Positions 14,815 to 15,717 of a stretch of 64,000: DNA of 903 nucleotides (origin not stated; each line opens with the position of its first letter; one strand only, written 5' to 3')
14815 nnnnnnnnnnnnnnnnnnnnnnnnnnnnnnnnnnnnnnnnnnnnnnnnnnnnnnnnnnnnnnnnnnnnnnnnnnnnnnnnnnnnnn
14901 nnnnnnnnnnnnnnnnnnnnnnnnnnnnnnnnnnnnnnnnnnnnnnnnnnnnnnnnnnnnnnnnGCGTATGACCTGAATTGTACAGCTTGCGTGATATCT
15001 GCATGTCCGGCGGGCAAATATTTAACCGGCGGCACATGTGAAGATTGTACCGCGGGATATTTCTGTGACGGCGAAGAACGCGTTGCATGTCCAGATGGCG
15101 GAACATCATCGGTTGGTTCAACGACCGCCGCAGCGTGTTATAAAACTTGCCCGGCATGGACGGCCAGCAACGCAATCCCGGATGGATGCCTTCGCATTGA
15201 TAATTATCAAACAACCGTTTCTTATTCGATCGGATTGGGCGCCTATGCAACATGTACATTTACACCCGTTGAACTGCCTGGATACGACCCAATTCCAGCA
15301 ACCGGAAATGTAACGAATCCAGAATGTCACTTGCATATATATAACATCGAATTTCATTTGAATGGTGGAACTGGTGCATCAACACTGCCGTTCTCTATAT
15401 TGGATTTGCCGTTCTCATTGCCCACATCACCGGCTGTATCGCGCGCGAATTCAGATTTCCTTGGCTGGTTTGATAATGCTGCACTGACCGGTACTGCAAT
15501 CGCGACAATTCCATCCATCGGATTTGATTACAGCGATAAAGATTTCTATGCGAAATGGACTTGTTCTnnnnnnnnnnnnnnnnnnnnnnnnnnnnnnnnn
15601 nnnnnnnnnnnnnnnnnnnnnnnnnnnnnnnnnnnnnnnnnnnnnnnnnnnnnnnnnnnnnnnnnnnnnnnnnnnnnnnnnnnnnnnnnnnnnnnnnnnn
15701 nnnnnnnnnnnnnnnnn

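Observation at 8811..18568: Two tandem paralogous giant Cys-rich surface proteins built from shuffled eukaryote-like modules, each behind a duplicated leader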

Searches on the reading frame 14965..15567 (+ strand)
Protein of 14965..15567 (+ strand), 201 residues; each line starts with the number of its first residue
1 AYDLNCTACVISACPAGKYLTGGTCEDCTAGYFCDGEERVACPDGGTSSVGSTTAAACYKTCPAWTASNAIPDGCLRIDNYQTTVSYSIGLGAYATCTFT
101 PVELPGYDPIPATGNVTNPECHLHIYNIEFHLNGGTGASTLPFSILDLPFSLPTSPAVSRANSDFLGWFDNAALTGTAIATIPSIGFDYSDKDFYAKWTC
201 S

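Call 45: predict_structure(alignment_id=A2)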
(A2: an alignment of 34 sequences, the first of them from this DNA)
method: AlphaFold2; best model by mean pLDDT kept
length: 201 residues; sequences in the alignment: 34
mean_pLDDT: 92.3   pTM: 0.73
mean pLDDT of the five models: 92.3, 91.0, 90.7, 89.9, 89.8
residues with pLDDT >= 90: 165; 70-90: 29; 50-70: 5; < 50: 2
segments of 3 or more residues with pLDDT < 50: none
pLDDT, mean of each block of 10 residues (from residue 1): 65 93 95 95 97 97 83 93 95 95 94 87 97 96 96 93 97 97 88 97 78
secondary structure, 60 per line:
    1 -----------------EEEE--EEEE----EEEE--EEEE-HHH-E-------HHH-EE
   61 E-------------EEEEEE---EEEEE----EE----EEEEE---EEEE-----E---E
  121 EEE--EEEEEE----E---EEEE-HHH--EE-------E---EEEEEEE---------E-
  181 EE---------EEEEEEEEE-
elements in order: E18-21 E24-27 E32-35 E38-41 E59-61 E75-80 E84-88 E99-103 E107-110 E120-123 E126-131 E140-143 E163-169 E192-200

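Call 47: fold_search(model_id=the predicted structure, library=pdb)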
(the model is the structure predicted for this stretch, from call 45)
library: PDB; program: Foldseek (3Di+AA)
matches with E <= 10: 124; with E <= 0.001: 0
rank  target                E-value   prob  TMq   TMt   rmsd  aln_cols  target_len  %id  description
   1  9qr4_A                5.4e-03  0.99  0.26  0.16  14.8       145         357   13  InlB392_T336Y: T336Y variant of Listeria monocytogenes InlB (internalin B) residues 36-392 (released 2025-12-03)
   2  7pv9_A                9.2e-03  0.99  0.30  0.18  13.9       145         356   12  Listeria monocytogene InlB (internalin B) residues 36-392 (internalin domain and B-repeat) (released 2022-01-26)
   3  7nms                  1.3e-02  0.99  0.30  0.18  14.1       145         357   12  InlB392_T332E: T332E variant of Listeria monocytogenes InlB (internalin B) residues 36-392 (released 2022-01-26)
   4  9qr5                  2.3e-02  0.97  0.29  0.18  14.4       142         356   12  InlB392_V333E: V333E variant of Listeria monocytogenes InlB (internalin B) residues 36-392 (released 2025-11-26)
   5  10qf                  3.0e-02  1.00  0.25  0.11   4.8        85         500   20  Crystal Structure of Treponema denticola Sialidase (TDE_0471) (released 2026-02-25)
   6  2y5p_A                6.8e-02  1.00  0.26  0.62   3.5        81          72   12  B-repeat of Listeria monocytogenes InlB (internalin B) (released 2011-02-23)
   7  10qi                  7.2e-02  1.00  0.26  0.11   3.8        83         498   19  Crystal Structure of Treponema denticola Sialidase (TDE_0471) D165A mutant bound to 3'-sialyllactose (only Neu5Ac visibl (released 2026-02-25)
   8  2y5p_D                7.2e-02  0.99  0.25  0.61   3.6        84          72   13  B-repeat of Listeria monocytogenes InlB (internalin B) (released 2011-02-23)
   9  2y5p_C                7.6e-02  1.00  0.27  0.62   3.4        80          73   11  B-repeat of Listeria monocytogenes InlB (internalin B) (released 2011-02-23)
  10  9qr4_C                9.4e-02  0.90  0.26  0.16  11.2       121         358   12  InlB392_T336Y: T336Y variant of Listeria monocytogenes InlB (internalin B) residues 36-392 (released 2025-12-03)
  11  7n4y_A                9.9e-02  0.66  0.24  0.02  14.2       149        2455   15  The structure of bovine thyroglobulin with iodinated tyrosines (released 2021-11-10)
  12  4bkf_A                2.8e-01  0.38  0.20  0.09  18.2       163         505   16  crystal structure of the human EphA4 ectodomain in complex with human ephrinB3 (released 2013-07-03)
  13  4bk5_A                3.2e-01  0.44  0.20  0.08  15.1       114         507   16  crystal structure of the human EphA4 ectodomain in complex with human ephrin A5 (amine-methylated sample) (released 2013-07-03)
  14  4bk4_A                3.2e-01  0.35  0.20  0.09  18.1       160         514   17  crystal structure of the human EphA4 ectodomain (released 2013-07-03)
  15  8cjv_A                4.0e-01  0.16  0.25  0.21  12.8       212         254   12  Structure of bovine CD46 ectodomain (SCR 1-4) (released 2023-07-12)
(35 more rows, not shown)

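Call 73: search_protein_families(library=pfam, alignment_id=A2, max_evalue=1)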
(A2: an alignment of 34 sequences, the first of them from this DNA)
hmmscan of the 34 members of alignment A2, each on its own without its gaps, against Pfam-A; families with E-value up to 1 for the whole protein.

A. member 1, seq(201 aa): 2 families
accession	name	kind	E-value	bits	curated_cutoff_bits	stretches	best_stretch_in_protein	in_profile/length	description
PF09479.16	Flg_new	-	2.1e-06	28.2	27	1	126-197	1-65/65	Listeria-Bacteroides repeat domain (List_Bact_rpt)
PF23091.2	TNFR_ELAPOR1_6th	-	0.015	15.7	33.2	1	14-48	2-38/41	ELAPOR1-like, TNF receptor-like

B. families by the number of members that match (of 34 scanned): 12 families
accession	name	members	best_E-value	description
PF09479.16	Flg_new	28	1.8e-16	Listeria-Bacteroides repeat domain (List_Bact_rpt)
PF12662.13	cEGF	6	0.011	Complement Clr-like EGF-like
PF00084.26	Sushi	5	8.1e-05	Sushi repeat (SCR repeat)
PF12946.13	EGF_MSP1_1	3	0.0057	MSP1 EGF domain 1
PF23091.2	TNFR_ELAPOR1_6th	3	0.015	ELAPOR1-like, TNF receptor-like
PF24633.1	DUF7630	3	0.095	Domain of unknown function (DUF7630)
PF18998.6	Flg_new_2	1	0.033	Divergent InlB B-repeat domain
PF06247.17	Plasmod_Pvs28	1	0.035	Pvs28 EGF domain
PF02822.19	Antistasin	1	0.093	Antistasin family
PF23199.1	DUF7060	1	0.14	Domain of unknown function (DUF7060)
PF07699.19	Ephrin_rec_like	1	0.41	Tyrosine-protein kinase ephrin type A/B receptor-like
PF18866.6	CxC7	1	0.65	CxC7 like cysteine cluster associated with KDZ transposases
